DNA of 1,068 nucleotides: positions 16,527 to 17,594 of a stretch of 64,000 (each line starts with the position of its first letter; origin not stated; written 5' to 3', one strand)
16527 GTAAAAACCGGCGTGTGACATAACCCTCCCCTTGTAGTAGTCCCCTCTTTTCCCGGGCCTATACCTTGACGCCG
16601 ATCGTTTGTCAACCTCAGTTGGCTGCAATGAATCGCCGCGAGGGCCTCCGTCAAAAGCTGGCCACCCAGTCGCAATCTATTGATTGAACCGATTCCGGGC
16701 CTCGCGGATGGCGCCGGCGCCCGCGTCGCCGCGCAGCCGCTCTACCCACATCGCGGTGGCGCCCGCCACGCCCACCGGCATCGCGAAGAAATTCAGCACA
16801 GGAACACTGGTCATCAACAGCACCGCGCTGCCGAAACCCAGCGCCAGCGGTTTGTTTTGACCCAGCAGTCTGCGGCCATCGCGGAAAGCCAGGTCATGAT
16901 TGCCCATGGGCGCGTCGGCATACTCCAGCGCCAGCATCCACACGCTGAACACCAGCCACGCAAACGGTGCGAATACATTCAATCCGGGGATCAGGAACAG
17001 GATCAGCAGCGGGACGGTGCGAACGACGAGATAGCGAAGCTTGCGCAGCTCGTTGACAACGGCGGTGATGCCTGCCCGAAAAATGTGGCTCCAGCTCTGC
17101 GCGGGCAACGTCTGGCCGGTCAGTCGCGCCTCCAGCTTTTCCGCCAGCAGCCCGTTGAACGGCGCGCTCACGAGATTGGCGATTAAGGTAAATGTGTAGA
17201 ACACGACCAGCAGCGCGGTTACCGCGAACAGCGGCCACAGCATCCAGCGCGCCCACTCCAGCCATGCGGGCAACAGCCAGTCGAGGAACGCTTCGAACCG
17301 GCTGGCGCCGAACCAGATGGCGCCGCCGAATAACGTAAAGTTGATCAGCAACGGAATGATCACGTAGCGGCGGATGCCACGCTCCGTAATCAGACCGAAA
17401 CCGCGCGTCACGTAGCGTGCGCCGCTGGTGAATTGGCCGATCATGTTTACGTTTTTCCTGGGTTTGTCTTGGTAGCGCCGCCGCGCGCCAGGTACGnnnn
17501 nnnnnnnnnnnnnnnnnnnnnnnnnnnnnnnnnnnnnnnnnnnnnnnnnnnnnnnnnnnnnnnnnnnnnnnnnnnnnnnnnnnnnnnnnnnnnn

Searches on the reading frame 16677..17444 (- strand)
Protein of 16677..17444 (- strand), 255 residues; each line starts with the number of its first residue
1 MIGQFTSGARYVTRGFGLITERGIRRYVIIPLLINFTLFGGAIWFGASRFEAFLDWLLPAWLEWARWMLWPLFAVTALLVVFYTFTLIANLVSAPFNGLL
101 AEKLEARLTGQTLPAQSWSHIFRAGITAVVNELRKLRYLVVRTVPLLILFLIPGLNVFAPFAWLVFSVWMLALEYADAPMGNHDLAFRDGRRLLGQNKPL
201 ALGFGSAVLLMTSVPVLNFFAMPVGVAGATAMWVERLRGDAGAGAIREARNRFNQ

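Call 6: find_encoding_contigs(protein=window:16677-17444:-, flank=10000, max_places=10)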
Protein window:16677-17444:- (255 aa): 11 contigs read that carry it; 10 places shown.
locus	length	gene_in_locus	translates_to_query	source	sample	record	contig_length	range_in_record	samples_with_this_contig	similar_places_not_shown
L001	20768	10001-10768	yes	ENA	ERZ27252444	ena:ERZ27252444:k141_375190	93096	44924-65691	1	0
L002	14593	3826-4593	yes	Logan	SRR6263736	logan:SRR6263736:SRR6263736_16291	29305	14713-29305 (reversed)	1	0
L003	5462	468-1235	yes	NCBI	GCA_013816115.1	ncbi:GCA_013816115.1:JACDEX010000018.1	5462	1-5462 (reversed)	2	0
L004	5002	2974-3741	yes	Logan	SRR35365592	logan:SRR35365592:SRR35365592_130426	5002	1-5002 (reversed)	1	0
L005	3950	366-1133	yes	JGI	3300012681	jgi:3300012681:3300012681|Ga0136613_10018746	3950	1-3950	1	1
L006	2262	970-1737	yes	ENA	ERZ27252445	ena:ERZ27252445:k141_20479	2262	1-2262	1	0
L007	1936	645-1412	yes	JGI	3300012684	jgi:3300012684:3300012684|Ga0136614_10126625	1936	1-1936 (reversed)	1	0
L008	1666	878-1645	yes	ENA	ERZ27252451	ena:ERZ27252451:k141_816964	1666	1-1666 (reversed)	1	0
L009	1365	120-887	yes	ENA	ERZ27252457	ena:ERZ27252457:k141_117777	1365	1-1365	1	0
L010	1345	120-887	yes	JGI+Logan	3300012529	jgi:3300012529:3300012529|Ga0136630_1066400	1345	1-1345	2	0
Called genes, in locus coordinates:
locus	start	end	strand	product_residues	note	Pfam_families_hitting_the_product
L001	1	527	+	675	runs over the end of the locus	PF03030:H_PPase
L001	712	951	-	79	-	-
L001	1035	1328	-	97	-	PF04255:DUF433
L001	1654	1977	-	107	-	-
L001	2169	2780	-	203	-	PF00719:Pyrophosphatase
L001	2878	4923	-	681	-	PF22745:Nlig-Ia, PF01653:DNA_ligase_aden, PF03120:OB_DNA_ligase, PF03119:DNA_ligase_ZBD, PF14520:HHH_5 (weak), PF12826:HHH_2, PF00533:BRCT, PF12738:PTCB-BRCT, +1 more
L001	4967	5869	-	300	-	PF04354:ZipA_C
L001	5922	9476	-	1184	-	PF02463:SMC_N, PF13175:AAA_15 (weak), PF13304:AAA_21 (faint), PF13476:AAA_23, PF06470:SMC_hinge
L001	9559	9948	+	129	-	PF14489:QueF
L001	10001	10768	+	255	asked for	PF07264:EI24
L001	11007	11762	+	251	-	PF03567:Sulfotransfer_2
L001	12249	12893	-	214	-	PF13532:2OG-FeII_Oxy_2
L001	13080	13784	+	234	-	PF12740:PETase (weak), PF01738:DLH, PF12697:Abhydrolase_6 (weak)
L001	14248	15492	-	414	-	PF00155:Aminotran_1_2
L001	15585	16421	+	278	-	PF18421:Peptidase_M23_N, PF01551:Peptidase_M23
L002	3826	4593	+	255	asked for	PF07264:EI24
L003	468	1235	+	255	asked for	PF07264:EI24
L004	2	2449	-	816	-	?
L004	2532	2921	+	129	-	PF14489:QueF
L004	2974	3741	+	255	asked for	PF07264:EI24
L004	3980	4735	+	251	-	PF03567:Sulfotransfer_2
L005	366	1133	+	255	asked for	PF07264:EI24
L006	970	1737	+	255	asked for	PF07264:EI24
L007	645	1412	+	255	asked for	PF07264:EI24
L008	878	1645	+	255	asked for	PF07264:EI24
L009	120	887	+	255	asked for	PF07264:EI24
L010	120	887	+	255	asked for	PF07264:EI24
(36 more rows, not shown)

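Call 7: search_protein_families(library=pfam, proteins=[window:16677-17444:-])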
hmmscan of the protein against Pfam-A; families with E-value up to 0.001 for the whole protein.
window:16677-17444:- (255 aa): 1 family
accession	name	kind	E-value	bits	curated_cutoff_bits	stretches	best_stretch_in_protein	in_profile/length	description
PF07264.17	EI24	-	5.3e-51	174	32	1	11-223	1-199/199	Sulfate transporter CysZ/Etoposide-induced protein 2.4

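Call 8: find_related_loci(query=window:16677-17444:-, collection=genome_contigs, flank=8000)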
Query window:16677-17444:- (255 aa) in genome_contigs; peptide patterns used: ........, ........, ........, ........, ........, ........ (x = any residue, [..] = any of these).
69 stretches matched a pattern; 42 encode a relative of the query (tblastn E <= 1e-3); 42 distinct loci.
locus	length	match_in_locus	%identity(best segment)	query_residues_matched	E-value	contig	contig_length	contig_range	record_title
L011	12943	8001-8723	89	1-241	4e-139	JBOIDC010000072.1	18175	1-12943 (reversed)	MAG: Gammaproteobacteria bacterium isolate SD8036_metabat2.bin.3 NODE_1384_length_18175_cov_1.798870, whole genome shotg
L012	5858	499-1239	76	1-250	9e-124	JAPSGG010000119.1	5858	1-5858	MAG: Chromatiales bacterium isolate BS_bin.004 NODE_4750_length_5858_cov_1.593963, whole genome shotgun sequence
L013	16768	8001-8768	50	1-255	3e-84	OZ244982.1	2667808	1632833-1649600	MAG: Gammaproteobacteria bacterium isolate c50a0692-9ae5-4c27-9875-81729ab4e4f1 genome assembly, chromosome: 1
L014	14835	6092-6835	50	1-243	7e-82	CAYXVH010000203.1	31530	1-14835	MAG TPA_asm: uncultured Thiotrichales bacterium isolate binchicken_co231_196 genome assembly, contig: k141_3468910, whol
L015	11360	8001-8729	50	1-243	1e-81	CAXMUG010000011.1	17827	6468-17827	MAG: uncultured Mycobacterium sp. isolate 10C-St8-MC-01_bin.28.orig genome assembly, contig: k141_3160180, whole genome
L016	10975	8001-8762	52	1-255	1e-81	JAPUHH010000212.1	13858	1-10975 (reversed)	MAG: Gammaproteobacteria bacterium isolate KW1-S05_58 KW1-S05_58_cg212, whole genome shotgun sequence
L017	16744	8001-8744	48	1-243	3e-81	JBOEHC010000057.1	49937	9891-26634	MAG: Gammaproteobacteria bacterium isolate PBSgam12 PBS13d_contig_5101, whole genome shotgun sequence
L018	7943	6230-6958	53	1-242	1e-80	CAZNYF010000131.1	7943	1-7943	MAG TPA_asm: uncultured Thiotrichales bacterium isolate binchicken_co102_74 genome assembly, contig: NODE_7183_length_79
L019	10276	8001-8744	48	1-243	4e-79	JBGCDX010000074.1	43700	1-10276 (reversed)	MAG: Gammaproteobacteria bacterium isolate SGMAG-62 contig74, whole genome shotgun sequence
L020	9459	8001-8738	48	1-241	9e-79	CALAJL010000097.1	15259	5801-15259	MAG: uncultured Gammaproteobacteria bacterium isolate L1_Bin_METABAT__212_1 genome assembly, contig: c_000000024671, who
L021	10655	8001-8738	48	1-241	7e-78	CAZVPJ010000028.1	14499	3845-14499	MAG TPA_asm: uncultured Thiotrichales bacterium isolate SRP268394_co2_124 genome assembly, contig: NODE_6438_length_1449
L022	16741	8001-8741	58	1-241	4e-77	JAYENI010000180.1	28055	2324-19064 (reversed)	MAG: Pseudomonadota bacterium isolate MAG059 MAG059_180, whole genome shotgun sequence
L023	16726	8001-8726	48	1-237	2e-76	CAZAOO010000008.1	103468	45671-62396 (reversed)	MAG TPA_asm: uncultured Thiotrichales bacterium isolate SRP072547_co1_206 genome assembly, contig: NODE_98_length_103468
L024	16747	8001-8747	51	1-248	1e-75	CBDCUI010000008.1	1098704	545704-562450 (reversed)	MAG: Gammaproteobacteria bacterium isolate 743376f1-14b3-4e29-811e-3c2fa12b1d83 genome assembly, contig: contig_8, whole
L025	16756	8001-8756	44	1-248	4e-74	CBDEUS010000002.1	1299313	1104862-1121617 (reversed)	MAG: Gammaproteobacteria bacterium isolate 4feee3f2-ccb9-4819-93ba-1bc2e9d0c05e genome assembly, contig: contig_2, whole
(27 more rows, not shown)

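Call 53: find_homologous_proteins(query=window:16677-17444:-, max_evalue=1e-60)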
Query window:16677-17444:- (255 aa): 2048 proteins with E <= 1e-60 among 8000 candidates; the best 120 are listed.
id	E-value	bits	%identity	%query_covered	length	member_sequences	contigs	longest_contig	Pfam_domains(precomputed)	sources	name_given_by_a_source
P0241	4.8e-151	520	94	99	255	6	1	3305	PF07264.18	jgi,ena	-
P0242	1.2e-138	479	88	95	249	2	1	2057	PF07264.18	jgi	-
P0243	1.2e-137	476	86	97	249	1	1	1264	PF07264.18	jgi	jgi:CysZ protein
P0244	3.2e-120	419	76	98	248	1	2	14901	PF07264.18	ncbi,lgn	-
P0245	2.5e-119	416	77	95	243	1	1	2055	PF07264.18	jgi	jgi:CysZ protein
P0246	2.6e-119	416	78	95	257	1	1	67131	PF07264.18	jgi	jgi:CysZ protein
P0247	1.5e-118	413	79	93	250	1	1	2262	PF07264.18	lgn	-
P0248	2.3e-116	406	77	95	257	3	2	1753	PF07264.18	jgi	jgi:CysZ protein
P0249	5.7e-116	405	76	93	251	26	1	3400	PF07264.18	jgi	jgi:CysZ protein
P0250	2.4e-112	393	74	93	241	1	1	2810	PF07264.18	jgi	jgi:CysZ protein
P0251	5.7e-112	392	74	93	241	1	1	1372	PF07264.18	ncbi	-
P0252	9.3e-112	391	72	93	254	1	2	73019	PF07264.18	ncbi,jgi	jgi:CysZ protein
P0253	3.3e-111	389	73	95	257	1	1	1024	PF07264.18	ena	-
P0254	1.8e-109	383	74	93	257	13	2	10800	PF07264.18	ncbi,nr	ncbi:MAG: sulfate transporter CysZ [Pseudomonadota bacterium]|nr:sulfate transporter CysZ [Pseudomon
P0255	1.9e-109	383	74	93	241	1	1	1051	PF07264.18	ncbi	-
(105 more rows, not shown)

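Call 54: find_encoding_contigs(protein=P0242, flank=3000, max_places=3)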
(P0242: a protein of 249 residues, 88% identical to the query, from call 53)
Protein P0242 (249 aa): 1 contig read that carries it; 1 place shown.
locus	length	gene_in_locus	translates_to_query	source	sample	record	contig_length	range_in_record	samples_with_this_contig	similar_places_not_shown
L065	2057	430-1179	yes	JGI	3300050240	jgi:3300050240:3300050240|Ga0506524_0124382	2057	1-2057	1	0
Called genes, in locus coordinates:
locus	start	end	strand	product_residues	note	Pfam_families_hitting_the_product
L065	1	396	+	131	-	?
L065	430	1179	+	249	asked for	PF07264:EI24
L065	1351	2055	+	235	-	?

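Call 55: find_encoding_contigs(protein=P0246, flank=5000, max_places=2)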
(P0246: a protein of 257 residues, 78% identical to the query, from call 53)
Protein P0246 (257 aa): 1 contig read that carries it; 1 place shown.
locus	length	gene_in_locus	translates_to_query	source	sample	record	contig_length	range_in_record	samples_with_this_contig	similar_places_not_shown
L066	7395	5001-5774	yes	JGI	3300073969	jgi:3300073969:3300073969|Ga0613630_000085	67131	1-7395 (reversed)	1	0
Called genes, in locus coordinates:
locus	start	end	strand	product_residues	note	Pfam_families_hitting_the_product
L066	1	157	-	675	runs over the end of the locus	PF22745:Nlig-Ia, PF01653:DNA_ligase_aden, PF03120:OB_DNA_ligase, PF03119:DNA_ligase_ZBD, PF12826:HHH_2, PF14520:HHH_5 (weak), PF00533:BRCT, PF12738:PTCB-BRCT (weak), +1 more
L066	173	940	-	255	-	PF04354:ZipA_C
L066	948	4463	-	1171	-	PF02463:SMC_N, PF13175:AAA_15 (weak), PF13304:AAA_21 (weak), PF13476:AAA_23, PF24161:CCDC39 (faint), PF06470:SMC_hinge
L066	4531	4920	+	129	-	PF14489:QueF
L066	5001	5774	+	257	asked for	PF07264:EI24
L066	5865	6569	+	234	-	PF01738:DLH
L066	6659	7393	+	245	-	?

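Call 56: find_encoding_contigs(protein=P0247, flank=3000, max_places=2)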
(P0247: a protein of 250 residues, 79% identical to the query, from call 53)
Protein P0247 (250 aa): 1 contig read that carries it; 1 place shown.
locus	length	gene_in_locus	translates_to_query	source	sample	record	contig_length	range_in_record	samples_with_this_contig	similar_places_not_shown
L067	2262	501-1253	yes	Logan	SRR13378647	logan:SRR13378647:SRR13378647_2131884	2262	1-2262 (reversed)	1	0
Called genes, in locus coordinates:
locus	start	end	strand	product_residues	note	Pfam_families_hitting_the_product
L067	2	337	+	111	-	?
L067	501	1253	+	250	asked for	PF07264:EI24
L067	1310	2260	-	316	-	?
